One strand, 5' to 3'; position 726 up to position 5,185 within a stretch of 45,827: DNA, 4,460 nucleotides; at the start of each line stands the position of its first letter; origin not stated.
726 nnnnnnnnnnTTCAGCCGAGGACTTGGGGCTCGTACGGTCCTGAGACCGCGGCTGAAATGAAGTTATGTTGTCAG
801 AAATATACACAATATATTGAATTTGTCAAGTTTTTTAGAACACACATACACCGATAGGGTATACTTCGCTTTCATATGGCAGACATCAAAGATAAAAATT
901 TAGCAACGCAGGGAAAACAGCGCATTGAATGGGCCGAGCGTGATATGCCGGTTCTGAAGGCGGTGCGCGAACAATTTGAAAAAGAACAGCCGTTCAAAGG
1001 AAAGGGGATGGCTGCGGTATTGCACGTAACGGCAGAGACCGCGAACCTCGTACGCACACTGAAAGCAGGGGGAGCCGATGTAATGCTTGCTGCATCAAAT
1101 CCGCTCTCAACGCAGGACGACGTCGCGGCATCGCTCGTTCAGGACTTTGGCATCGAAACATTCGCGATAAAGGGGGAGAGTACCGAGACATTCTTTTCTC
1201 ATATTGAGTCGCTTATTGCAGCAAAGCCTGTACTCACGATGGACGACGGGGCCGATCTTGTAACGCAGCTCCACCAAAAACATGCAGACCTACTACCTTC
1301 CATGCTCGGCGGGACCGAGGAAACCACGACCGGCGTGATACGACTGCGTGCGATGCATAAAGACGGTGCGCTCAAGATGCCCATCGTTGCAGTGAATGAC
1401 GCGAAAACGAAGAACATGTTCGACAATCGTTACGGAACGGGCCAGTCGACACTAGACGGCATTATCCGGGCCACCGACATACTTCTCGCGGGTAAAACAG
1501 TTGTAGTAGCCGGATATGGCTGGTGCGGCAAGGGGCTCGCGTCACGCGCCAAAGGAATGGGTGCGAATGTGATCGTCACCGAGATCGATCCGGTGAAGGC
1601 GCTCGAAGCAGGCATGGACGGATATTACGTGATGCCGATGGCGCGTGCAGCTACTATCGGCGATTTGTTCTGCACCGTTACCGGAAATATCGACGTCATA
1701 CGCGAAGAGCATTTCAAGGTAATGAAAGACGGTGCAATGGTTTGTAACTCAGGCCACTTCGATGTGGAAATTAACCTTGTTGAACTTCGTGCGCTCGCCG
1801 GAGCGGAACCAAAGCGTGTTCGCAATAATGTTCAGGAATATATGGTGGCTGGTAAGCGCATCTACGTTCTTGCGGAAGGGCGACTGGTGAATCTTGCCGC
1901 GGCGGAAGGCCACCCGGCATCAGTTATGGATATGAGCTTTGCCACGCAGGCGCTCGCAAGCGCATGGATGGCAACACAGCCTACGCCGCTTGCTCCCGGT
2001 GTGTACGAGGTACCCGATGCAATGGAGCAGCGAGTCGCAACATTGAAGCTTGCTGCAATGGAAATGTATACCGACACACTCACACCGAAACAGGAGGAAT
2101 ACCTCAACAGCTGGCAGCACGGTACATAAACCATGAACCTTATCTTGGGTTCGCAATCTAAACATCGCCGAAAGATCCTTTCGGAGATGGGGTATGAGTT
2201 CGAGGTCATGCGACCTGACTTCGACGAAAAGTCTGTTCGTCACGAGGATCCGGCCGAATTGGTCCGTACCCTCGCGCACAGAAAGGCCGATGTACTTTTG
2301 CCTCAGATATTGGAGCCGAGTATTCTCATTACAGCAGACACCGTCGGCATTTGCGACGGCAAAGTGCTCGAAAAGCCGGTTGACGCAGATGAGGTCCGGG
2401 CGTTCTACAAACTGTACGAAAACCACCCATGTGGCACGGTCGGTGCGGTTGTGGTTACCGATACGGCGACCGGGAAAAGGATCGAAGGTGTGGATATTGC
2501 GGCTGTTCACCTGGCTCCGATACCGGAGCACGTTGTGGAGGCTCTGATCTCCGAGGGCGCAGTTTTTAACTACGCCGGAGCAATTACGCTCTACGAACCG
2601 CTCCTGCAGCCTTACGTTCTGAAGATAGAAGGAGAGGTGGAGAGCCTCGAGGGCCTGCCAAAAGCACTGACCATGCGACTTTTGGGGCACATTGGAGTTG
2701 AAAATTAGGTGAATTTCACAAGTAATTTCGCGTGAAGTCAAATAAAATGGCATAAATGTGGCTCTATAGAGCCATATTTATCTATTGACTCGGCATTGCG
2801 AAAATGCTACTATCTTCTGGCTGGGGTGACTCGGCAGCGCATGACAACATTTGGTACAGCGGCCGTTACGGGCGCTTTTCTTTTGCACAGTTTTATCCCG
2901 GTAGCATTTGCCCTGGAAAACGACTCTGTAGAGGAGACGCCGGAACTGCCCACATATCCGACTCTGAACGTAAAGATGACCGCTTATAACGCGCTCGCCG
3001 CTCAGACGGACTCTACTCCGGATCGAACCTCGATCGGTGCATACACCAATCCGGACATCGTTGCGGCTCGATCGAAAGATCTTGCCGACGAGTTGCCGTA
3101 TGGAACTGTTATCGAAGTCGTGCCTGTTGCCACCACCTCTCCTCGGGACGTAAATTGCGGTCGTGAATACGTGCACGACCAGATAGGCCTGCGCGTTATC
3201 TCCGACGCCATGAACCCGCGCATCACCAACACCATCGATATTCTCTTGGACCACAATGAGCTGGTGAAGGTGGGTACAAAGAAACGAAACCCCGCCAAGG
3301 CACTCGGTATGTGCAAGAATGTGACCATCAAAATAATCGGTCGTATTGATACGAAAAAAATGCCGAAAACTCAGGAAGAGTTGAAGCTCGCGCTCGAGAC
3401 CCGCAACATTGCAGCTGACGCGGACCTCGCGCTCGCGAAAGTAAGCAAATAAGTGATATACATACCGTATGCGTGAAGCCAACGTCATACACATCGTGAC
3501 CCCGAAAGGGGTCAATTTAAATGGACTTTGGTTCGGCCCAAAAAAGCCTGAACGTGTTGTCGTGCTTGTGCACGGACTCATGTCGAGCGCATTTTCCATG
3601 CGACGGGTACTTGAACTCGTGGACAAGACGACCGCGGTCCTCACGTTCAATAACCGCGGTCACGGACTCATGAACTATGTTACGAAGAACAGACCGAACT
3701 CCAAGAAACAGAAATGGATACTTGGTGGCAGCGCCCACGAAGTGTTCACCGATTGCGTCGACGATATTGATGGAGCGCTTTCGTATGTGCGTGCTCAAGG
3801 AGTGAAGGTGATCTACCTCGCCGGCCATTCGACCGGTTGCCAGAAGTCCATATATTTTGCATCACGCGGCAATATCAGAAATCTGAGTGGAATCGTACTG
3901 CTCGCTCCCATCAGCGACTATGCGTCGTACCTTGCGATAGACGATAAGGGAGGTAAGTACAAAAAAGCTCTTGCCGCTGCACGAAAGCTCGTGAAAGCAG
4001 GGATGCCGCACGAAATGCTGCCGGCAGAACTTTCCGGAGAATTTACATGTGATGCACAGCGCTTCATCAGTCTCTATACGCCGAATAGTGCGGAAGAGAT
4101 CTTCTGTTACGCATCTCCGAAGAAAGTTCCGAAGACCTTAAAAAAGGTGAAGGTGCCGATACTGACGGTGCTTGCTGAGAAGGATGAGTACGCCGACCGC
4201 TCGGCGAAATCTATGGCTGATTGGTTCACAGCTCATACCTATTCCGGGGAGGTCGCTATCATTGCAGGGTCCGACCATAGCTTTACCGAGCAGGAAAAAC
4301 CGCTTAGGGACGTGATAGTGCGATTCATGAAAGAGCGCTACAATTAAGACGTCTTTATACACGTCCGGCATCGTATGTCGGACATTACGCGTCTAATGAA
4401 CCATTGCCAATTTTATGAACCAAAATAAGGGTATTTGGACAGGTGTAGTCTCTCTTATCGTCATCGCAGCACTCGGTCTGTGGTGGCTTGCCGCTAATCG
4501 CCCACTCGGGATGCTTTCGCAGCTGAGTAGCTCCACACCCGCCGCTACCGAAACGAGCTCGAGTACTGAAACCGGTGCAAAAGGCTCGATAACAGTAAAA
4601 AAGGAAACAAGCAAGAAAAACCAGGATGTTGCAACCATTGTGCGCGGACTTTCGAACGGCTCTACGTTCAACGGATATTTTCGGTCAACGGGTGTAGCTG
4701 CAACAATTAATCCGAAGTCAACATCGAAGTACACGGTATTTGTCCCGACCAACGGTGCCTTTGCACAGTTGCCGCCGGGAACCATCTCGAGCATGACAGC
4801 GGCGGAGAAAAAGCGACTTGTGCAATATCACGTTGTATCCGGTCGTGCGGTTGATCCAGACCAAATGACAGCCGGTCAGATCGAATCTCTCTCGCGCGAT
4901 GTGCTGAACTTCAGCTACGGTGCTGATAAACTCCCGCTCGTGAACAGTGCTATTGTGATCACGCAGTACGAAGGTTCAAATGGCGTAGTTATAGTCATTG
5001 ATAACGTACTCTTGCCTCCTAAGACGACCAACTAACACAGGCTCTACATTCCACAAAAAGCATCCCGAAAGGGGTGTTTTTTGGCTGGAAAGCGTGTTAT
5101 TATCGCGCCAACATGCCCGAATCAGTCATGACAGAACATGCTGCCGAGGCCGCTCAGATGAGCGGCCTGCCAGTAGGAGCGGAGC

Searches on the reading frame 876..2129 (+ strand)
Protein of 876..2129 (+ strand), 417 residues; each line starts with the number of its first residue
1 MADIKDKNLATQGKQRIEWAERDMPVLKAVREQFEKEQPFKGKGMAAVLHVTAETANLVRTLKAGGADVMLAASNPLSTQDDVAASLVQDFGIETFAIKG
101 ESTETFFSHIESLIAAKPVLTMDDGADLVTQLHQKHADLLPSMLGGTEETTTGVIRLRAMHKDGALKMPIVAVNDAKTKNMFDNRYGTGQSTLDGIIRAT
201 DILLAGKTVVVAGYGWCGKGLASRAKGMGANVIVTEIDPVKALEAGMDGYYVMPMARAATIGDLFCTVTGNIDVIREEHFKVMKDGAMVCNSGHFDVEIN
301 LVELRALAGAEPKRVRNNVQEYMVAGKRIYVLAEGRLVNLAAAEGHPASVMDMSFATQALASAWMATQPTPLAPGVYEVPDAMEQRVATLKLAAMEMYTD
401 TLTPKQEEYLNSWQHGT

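Call 58: search_protein_families(library=pfam, proteins=[window:876-2129:+], max_evalue=0.001)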
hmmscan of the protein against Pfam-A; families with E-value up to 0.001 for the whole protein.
window:876-2129:+ (417 aa): 4 families
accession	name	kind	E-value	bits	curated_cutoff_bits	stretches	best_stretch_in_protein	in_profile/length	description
PF05221.23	AdoHcyase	-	2.6e-57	194.7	25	2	4-134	4-138/299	S-adenosyl-L-homocysteine hydrolase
PF00670.27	AdoHcyase_NAD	-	1.5e-53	181.7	27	1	184-344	1-161/162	S-adenosyl-L-homocysteine hydrolase, NAD binding domain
PF02826.25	2-Hacid_dh_C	-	4.6e-08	33.1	25.1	1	204-293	34-127/178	D-isomer specific 2-hydroxyacid dehydrogenase, NAD binding domain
PF07991.19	KARI_N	-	5.3e-06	26.5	20.6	1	204-307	2-109/165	Acetohydroxy acid isomeroreductase, NADPH-binding domain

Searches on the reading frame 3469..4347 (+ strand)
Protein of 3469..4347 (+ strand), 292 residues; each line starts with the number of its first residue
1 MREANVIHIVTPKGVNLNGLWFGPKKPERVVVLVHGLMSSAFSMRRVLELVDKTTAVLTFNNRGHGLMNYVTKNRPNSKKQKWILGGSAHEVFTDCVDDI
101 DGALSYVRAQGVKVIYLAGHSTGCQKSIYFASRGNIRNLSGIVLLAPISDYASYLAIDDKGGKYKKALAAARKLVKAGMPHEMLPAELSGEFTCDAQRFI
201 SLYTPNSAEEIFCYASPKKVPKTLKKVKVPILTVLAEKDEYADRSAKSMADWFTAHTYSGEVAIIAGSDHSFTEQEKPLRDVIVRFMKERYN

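Call 58: search_protein_families(library=pfam, proteins=[window:3469-4347:+], max_evalue=0.001)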
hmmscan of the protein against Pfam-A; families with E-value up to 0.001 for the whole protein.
window:3469-4347:+ (292 aa): 5 families
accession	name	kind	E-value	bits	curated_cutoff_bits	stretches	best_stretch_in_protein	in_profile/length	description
PF08538.16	DUF1749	-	1.1e-22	80.9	24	1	97-284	84-291/299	Protein of unknown function (DUF1749)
PF12146.15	Hydrolase_4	-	1.6e-14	54.2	27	1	26-271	2-233/239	Serine aminopeptidase, S33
PF12697.13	Abhydrolase_6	-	1.3e-11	46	26.3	1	31-278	1-211/217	Alpha/beta hydrolase family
PF01738.24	DLH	-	1.2e-05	25.4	21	1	214-278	128-194/217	Dienelactone hydrolase family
PF00561.26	Abhydrolase_1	-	0.0002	21.5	25.8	1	30-164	2-119/245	alpha/beta hydrolase fold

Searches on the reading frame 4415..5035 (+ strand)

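Call 58: search_protein_families(library=pfam, proteins=[window:4415-5035:+], max_evalue=0.001)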
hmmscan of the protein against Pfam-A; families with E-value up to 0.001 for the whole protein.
window:4415-5035:+ (206 aa): 1 family
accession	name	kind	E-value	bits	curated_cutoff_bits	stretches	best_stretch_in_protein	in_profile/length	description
PF02469.27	Fasciclin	-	1.9e-24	86.7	22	1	83-201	4-123/123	Fasciclin domain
